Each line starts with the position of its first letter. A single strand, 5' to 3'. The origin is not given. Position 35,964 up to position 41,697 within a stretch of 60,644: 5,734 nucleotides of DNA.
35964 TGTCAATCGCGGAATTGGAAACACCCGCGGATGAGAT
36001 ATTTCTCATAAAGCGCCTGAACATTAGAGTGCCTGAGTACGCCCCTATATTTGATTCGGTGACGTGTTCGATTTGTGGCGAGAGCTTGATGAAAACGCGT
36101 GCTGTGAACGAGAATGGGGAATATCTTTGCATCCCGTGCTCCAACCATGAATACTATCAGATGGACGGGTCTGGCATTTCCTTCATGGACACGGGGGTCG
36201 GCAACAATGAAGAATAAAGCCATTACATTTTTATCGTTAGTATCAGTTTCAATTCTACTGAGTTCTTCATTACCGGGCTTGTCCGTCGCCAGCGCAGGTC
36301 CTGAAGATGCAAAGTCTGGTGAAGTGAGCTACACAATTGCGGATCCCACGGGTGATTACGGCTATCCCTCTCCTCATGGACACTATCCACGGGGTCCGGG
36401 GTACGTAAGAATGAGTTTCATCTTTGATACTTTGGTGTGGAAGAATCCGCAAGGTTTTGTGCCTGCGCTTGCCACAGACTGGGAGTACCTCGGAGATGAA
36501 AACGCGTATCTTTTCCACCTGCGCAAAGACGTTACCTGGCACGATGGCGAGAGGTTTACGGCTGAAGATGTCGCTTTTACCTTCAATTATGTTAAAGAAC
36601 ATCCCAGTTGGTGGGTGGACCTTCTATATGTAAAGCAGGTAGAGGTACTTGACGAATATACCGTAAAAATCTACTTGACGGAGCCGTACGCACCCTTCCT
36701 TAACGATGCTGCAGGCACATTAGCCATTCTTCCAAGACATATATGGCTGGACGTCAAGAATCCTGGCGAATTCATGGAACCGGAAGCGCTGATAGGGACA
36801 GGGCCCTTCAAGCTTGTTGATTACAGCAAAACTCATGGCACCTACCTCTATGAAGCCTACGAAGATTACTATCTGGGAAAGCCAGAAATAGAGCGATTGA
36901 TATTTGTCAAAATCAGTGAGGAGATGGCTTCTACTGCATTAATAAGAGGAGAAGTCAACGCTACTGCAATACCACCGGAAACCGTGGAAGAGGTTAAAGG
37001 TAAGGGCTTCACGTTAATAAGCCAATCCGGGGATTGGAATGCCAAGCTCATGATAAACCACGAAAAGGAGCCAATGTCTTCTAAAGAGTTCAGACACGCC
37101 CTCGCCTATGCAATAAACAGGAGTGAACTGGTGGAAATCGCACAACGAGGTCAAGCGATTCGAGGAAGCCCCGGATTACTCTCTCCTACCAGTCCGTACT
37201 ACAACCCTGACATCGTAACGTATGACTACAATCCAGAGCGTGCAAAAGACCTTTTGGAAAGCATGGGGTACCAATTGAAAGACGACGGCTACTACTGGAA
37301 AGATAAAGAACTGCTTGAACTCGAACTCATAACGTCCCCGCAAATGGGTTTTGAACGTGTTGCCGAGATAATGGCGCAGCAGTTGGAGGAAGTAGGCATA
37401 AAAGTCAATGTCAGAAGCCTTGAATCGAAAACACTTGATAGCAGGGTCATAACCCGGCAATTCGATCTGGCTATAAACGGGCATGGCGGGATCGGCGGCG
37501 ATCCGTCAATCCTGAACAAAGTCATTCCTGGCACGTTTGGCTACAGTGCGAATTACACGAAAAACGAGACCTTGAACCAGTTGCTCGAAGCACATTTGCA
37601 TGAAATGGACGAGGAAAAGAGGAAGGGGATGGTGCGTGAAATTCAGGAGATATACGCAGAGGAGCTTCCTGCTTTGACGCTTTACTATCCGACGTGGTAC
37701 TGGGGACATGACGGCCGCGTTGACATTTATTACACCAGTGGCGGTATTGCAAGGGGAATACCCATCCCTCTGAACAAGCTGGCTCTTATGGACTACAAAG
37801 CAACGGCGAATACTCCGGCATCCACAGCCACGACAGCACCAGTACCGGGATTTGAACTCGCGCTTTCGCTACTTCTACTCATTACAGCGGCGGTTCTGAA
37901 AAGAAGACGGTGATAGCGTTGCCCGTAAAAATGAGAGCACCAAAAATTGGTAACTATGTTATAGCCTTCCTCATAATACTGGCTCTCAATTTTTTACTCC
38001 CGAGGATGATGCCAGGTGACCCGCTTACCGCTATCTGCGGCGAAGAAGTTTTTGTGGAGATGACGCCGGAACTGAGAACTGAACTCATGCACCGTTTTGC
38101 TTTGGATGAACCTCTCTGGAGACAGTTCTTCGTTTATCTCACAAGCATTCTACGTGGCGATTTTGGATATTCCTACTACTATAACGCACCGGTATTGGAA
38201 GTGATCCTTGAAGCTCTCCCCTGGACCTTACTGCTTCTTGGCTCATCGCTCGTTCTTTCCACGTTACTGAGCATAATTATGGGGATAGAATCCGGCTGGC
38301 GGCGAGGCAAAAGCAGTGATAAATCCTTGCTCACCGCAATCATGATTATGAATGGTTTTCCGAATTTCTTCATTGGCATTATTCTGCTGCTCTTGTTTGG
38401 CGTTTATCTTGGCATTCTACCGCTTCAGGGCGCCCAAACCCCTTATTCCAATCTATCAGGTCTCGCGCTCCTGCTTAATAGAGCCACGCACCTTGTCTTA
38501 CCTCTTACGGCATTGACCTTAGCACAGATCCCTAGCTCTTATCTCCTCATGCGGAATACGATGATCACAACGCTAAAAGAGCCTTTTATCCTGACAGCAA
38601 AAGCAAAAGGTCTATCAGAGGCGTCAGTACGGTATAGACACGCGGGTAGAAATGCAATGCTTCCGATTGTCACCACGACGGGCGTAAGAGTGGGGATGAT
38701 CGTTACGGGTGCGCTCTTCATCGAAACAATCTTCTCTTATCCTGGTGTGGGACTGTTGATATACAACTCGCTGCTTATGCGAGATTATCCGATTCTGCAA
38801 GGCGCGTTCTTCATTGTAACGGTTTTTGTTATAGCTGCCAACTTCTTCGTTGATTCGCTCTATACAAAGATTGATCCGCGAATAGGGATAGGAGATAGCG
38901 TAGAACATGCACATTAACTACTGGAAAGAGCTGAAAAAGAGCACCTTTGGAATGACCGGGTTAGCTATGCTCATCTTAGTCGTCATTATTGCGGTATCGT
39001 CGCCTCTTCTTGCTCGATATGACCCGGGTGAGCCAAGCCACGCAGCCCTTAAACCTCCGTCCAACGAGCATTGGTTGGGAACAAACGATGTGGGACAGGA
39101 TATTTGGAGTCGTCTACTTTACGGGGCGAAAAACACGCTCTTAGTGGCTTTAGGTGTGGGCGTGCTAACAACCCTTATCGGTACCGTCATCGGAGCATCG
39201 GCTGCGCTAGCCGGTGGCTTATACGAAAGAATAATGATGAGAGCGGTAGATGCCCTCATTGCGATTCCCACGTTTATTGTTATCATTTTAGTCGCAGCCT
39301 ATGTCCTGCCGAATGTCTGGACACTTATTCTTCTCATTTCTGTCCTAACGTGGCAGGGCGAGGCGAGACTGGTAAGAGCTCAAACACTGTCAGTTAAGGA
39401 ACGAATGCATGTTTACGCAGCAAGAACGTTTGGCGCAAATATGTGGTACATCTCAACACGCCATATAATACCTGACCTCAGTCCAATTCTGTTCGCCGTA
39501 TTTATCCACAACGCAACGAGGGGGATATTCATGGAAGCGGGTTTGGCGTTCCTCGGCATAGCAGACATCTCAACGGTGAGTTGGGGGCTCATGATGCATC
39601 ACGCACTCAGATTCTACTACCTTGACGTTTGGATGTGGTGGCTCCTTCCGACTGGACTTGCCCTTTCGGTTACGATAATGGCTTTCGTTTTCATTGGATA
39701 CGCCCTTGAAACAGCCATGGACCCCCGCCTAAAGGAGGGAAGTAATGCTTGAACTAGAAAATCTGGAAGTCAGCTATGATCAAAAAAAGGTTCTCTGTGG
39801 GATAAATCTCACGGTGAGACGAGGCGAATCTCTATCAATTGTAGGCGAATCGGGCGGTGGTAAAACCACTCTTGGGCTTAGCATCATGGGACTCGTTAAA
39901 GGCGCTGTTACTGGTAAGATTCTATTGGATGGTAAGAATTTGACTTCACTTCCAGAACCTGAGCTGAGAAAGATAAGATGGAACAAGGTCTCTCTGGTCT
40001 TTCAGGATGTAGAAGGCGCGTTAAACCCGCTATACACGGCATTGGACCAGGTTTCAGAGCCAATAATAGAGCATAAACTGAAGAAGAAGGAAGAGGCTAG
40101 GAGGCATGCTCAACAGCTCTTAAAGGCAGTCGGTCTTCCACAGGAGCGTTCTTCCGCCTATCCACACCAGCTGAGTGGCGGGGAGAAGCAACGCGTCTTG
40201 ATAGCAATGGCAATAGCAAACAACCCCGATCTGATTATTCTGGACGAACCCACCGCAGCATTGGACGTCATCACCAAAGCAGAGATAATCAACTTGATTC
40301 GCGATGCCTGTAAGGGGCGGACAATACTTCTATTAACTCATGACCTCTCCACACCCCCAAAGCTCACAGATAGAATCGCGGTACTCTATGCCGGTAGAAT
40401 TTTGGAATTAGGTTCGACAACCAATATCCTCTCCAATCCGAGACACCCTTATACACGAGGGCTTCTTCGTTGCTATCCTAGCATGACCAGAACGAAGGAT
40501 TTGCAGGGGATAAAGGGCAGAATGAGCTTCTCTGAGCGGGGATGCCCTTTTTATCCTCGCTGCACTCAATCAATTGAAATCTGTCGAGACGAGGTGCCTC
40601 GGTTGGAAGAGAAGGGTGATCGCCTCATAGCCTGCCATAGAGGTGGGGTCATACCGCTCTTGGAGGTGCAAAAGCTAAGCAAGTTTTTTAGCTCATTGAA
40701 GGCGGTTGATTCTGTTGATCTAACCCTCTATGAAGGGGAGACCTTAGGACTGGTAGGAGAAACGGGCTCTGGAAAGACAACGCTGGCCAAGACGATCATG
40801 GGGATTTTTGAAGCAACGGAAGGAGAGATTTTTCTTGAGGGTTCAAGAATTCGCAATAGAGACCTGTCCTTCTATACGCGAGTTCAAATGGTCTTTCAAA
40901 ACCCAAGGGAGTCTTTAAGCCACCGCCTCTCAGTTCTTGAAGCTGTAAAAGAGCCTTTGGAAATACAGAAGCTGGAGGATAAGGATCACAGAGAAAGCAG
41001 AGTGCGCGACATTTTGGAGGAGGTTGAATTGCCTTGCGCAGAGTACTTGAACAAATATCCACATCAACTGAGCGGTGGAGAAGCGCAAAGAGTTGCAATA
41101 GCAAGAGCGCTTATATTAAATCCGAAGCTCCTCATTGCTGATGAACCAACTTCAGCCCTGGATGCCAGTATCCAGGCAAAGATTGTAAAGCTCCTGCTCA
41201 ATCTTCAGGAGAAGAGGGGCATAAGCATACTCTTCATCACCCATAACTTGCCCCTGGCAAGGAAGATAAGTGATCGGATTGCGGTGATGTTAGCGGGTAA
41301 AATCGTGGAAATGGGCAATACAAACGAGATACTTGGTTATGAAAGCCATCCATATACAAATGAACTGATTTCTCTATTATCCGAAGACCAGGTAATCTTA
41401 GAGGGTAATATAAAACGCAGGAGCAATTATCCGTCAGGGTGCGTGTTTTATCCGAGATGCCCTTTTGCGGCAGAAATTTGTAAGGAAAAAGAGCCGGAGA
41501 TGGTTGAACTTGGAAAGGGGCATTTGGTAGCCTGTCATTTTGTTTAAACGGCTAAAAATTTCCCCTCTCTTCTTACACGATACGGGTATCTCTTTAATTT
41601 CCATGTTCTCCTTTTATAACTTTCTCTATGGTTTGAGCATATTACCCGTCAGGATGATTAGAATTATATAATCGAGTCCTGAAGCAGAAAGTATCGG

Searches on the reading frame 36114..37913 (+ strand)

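Call 8: search_protein_families(library=pfam, proteins=[window:36114-37913:+], max_evalue=0.001)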
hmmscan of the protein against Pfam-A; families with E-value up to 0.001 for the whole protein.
window:36114-37913:+ (599 aa): 1 family
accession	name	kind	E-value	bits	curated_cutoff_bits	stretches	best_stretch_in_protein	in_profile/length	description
PF00496.27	SBP_bac_5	-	1.4e-79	268.3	32.4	1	115-465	2-354/368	Bacterial extracellular solute-binding proteins, family 5 Middle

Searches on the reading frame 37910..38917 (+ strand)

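Call 8: search_protein_families(library=pfam, proteins=[window:37910-38917:+], max_evalue=0.001)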
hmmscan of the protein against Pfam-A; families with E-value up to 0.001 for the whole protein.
window:37910-38917:+ (335 aa): 2 families
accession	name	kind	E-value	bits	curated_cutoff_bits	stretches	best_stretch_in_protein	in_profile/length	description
PF00528.27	BPD_transp_1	-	5.4e-33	114.7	26.4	1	119-325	3-182/184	Binding-protein-dependent transport system inner membrane component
PF19300.4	BPD_transp_1_N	-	9.8e-10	39.1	23.8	1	16-108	12-112/114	Binding-prot-dependent transport system membrane comp, N-term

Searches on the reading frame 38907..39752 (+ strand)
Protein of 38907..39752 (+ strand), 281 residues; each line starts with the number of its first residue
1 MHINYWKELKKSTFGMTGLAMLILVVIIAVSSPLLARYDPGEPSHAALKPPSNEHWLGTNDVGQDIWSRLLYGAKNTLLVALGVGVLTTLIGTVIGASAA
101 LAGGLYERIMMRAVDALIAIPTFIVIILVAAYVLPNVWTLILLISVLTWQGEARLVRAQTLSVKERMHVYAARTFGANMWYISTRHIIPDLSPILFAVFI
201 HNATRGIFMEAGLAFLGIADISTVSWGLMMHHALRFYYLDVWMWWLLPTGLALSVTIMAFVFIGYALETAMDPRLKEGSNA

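Call 8: search_protein_families(library=pfam, proteins=[window:38907-39752:+], max_evalue=0.001)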
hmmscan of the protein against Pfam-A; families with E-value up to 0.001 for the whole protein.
window:38907-39752:+ (281 aa): 2 families
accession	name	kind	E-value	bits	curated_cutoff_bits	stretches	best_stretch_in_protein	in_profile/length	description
PF00528.27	BPD_transp_1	-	3.6e-19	69.6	26.4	1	92-276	1-183/184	Binding-protein-dependent transport system inner membrane component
PF12911.12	OppC_N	-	1.7e-07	31.4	23.9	1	6-51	7-53/53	N-terminal TM domain of oligopeptide transport permease C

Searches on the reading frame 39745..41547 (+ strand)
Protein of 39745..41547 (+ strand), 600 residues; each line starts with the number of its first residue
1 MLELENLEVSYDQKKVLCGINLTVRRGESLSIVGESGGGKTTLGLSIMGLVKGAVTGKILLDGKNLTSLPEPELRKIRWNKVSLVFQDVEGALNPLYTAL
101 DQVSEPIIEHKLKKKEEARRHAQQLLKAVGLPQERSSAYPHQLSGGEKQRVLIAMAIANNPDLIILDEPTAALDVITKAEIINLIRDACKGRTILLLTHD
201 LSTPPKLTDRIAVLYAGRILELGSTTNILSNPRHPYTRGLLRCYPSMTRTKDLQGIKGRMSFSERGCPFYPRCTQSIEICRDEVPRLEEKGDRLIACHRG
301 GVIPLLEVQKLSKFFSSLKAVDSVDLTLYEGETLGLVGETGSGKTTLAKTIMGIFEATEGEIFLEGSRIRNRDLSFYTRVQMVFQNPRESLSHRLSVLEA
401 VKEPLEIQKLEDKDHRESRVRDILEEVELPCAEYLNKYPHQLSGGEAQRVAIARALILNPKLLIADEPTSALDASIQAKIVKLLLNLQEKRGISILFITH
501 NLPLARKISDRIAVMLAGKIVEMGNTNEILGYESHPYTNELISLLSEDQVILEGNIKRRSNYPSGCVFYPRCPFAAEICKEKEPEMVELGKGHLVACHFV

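Call 8: search_protein_families(library=pfam, proteins=[window:39745-41547:+], max_evalue=0.001)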
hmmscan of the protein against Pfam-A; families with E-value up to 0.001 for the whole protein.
window:39745-41547:+ (600 aa): 11 families
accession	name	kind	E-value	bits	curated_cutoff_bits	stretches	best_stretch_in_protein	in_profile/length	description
PF00005.33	ABC_tran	-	4.6e-65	218.8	25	2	322-470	2-137/137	ABC transporter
PF08352.17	oligo_HPY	-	7.1e-30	103.6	27.1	2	221-280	2-65/65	Oligopeptide/dipeptide transporter, C-terminal region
PF02463.25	SMC_N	-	1.9e-12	47.5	40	2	333-514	26-211/220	RecF/RecN/SMC N terminal domain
PF13304.12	AAA_21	-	8.5e-09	36.3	27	1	442-503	238-300/304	AAA domain, putative AbiEii toxin, Type IV TA system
PF13401.12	AAA_22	-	9.2e-07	29.7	27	0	336-500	10-123/130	AAA domain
PF13191.12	AAA_16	-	5.2e-05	24.2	32.6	0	333-387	26-86/167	AAA ATPase domain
PF01078.27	Mg_chelatase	-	0.0002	21.3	20.3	0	331-392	22-86/207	Magnesium chelatase, subunit ChlI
PF13166.12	AAA_13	-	0.00021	20.6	36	0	457-513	524-582/713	AAA domain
PF00004.35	AAA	-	0.00023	22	21.2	0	336-358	3-25/131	ATPase family associated with various cellular activities (AAA)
PF00006.31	ATP-synt_ab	-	0.0003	20.9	29.5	0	319-353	3-36/213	ATP synthase alpha/beta family, nucleotide-binding domain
PF05729.18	NACHT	-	0.0006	20.1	26.7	0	334-353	3-22/167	NACHT domain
